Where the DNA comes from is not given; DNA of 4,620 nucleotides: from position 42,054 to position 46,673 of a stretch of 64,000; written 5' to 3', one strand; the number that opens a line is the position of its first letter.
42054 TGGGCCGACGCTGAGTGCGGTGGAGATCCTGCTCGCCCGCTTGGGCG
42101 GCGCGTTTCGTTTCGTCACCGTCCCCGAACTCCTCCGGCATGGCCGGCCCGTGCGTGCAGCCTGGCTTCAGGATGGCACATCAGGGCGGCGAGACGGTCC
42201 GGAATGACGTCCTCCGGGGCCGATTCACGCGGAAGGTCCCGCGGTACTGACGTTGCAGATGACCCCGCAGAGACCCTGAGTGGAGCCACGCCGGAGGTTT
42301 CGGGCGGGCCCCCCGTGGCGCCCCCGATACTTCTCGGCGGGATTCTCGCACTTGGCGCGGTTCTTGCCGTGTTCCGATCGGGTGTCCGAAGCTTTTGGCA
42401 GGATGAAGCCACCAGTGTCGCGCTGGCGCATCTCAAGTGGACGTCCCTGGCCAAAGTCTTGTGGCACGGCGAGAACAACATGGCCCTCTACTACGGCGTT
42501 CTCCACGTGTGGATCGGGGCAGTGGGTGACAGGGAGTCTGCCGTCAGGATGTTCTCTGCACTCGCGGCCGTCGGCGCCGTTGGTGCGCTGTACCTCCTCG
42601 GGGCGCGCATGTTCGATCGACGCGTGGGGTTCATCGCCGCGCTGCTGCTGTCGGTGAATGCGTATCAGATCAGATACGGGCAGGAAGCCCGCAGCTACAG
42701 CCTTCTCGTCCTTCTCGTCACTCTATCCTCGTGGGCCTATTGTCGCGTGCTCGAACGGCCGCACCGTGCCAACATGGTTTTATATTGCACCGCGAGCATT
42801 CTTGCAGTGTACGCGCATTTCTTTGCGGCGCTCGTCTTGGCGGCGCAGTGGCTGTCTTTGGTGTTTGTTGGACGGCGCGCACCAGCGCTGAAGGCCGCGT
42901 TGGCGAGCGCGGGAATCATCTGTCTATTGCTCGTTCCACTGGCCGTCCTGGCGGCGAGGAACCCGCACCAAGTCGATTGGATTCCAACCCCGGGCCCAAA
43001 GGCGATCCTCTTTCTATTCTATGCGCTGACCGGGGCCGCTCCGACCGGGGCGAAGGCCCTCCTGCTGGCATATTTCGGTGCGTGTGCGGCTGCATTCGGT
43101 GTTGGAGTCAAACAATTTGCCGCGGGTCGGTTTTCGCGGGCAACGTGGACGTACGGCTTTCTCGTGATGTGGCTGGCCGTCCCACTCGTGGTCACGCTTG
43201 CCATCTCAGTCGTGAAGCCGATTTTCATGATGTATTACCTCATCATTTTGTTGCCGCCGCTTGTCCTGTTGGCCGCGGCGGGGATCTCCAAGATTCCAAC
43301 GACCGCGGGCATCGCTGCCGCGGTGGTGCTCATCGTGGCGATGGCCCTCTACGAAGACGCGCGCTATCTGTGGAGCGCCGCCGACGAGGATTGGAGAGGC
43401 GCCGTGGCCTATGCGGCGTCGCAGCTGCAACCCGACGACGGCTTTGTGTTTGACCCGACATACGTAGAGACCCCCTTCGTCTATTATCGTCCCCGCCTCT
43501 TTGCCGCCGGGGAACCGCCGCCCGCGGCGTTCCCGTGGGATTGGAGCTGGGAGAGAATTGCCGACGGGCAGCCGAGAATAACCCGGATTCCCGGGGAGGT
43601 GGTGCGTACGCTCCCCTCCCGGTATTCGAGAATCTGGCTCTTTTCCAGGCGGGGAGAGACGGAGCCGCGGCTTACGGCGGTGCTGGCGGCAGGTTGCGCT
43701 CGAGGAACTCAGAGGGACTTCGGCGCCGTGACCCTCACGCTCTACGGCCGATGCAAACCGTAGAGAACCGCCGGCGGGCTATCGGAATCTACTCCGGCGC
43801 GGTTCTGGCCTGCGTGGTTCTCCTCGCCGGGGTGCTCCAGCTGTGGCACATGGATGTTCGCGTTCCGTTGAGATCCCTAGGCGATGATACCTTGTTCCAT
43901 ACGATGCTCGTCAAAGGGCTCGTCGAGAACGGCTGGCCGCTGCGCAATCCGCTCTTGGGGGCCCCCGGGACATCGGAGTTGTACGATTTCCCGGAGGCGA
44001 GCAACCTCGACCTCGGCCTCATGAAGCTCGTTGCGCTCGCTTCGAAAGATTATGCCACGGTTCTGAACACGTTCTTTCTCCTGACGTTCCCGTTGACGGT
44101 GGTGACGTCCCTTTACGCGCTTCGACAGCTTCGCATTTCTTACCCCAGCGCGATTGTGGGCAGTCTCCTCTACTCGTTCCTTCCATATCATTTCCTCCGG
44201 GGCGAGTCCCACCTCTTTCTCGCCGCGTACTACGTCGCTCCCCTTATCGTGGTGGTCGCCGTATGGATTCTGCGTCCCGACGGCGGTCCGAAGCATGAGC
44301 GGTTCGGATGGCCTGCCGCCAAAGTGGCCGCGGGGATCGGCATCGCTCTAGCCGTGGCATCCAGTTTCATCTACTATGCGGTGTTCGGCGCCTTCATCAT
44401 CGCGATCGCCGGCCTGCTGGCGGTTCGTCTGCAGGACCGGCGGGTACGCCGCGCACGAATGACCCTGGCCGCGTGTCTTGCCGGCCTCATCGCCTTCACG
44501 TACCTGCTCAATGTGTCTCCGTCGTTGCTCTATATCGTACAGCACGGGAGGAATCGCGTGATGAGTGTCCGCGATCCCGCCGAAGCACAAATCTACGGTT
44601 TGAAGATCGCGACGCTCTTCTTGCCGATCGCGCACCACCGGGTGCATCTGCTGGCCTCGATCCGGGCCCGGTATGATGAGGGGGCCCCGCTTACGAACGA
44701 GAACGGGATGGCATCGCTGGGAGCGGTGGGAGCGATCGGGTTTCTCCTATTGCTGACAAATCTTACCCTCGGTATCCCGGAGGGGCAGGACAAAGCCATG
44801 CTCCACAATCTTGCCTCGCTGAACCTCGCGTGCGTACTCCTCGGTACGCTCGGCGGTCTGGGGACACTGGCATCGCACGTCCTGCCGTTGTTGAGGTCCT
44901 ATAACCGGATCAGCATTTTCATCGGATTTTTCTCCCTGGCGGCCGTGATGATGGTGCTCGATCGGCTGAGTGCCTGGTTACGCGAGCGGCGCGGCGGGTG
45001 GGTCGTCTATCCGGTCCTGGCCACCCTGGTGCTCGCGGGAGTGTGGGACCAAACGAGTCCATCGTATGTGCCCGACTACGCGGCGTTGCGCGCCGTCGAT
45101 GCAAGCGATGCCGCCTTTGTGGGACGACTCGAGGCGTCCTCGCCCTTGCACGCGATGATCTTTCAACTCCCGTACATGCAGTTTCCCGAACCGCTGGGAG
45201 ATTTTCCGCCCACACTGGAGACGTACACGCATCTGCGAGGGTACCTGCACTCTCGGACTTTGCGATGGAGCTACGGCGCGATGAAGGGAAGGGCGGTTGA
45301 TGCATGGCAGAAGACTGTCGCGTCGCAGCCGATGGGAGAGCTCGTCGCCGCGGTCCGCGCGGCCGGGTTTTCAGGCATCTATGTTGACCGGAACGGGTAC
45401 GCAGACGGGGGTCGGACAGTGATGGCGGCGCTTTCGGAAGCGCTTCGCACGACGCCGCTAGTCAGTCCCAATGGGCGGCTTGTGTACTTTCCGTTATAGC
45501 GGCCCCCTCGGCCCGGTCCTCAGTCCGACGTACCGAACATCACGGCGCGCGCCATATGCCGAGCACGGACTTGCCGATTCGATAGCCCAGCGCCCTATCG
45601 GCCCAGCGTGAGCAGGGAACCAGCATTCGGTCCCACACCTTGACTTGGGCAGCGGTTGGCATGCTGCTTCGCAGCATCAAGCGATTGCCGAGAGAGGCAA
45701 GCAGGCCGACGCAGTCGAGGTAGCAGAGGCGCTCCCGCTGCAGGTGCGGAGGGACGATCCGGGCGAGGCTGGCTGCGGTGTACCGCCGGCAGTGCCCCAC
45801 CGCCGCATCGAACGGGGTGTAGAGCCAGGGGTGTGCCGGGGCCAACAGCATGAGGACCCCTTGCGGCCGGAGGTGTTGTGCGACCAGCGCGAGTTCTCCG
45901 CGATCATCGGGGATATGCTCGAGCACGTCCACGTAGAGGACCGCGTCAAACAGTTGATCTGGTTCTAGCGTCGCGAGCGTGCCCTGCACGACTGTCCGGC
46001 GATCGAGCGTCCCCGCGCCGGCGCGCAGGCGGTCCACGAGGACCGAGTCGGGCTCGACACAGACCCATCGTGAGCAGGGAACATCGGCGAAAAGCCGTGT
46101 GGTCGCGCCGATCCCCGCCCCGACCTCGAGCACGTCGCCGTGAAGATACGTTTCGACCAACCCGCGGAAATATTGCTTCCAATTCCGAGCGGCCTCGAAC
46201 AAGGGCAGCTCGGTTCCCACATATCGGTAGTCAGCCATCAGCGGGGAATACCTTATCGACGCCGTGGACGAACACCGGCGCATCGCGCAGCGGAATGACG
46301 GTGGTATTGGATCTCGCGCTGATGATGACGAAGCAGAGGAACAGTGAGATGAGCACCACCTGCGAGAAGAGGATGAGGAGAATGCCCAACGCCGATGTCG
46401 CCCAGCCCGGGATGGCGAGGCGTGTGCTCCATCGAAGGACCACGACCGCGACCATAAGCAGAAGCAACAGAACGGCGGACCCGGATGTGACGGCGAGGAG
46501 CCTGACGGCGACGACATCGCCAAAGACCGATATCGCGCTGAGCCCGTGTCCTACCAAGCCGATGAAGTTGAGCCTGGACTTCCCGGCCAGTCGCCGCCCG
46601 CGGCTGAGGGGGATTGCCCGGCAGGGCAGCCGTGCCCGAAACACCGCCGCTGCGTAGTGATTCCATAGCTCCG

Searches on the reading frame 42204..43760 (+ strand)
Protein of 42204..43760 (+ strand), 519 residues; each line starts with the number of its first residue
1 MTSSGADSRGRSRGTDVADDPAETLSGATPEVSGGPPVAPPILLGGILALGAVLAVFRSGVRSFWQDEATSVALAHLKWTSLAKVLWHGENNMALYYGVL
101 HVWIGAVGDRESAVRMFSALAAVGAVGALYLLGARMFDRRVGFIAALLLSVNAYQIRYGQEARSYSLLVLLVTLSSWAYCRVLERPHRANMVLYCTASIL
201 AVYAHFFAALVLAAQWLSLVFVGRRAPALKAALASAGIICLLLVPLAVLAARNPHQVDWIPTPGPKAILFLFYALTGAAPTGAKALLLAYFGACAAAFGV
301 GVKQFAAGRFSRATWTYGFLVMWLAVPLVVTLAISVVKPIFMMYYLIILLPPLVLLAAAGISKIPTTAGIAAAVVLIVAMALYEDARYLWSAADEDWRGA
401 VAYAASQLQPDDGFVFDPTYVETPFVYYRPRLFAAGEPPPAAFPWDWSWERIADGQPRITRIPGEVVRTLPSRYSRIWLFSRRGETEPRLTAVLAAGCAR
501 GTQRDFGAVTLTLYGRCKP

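Call 85: search_protein_families(library=pfam, proteins=[window:42204-43760:+], max_evalue=0.001)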
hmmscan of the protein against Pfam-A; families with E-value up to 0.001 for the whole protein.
window:42204-43760:+ (519 aa): 1 family
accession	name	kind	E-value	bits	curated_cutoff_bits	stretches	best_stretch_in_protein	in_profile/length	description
PF13231.12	PMT_2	-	5.9e-08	33.5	26.1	1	107-244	17-153/160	Dolichyl-phosphate-mannose-protein mannosyltransferase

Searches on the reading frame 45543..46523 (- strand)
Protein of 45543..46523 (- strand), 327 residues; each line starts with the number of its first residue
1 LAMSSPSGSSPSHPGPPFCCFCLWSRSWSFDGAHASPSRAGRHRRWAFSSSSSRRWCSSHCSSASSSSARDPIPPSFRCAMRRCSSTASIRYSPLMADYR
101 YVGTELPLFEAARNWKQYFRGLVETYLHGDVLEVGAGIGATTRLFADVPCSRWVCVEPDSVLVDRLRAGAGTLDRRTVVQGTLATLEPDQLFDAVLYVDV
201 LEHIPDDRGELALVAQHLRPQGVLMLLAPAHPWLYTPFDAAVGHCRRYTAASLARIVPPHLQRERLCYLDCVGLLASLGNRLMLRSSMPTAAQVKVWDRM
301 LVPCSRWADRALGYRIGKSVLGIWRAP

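Call 96: search_protein_families(library=pfam, proteins=[window:45543-46523:-], max_evalue=0.0001)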
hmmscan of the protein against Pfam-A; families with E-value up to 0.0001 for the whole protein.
window:45543-46523:- (327 aa): 4 families
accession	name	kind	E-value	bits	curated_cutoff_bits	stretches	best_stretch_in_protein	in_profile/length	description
PF13489.12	Methyltransf_23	-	7.2e-13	49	27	1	128-256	23-153/164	Methyltransferase domain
PF08242.18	Methyltransf_12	-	1.3e-10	42.3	30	1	132-224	1-98/98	Methyltransferase domain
PF08241.18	Methyltransf_11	-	2.9e-09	37.9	21.2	1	132-225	1-94/95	Methyltransferase domain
PF13649.12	Methyltransf_25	-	3.9e-09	37.5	27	1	131-222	1-97/97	Methyltransferase domain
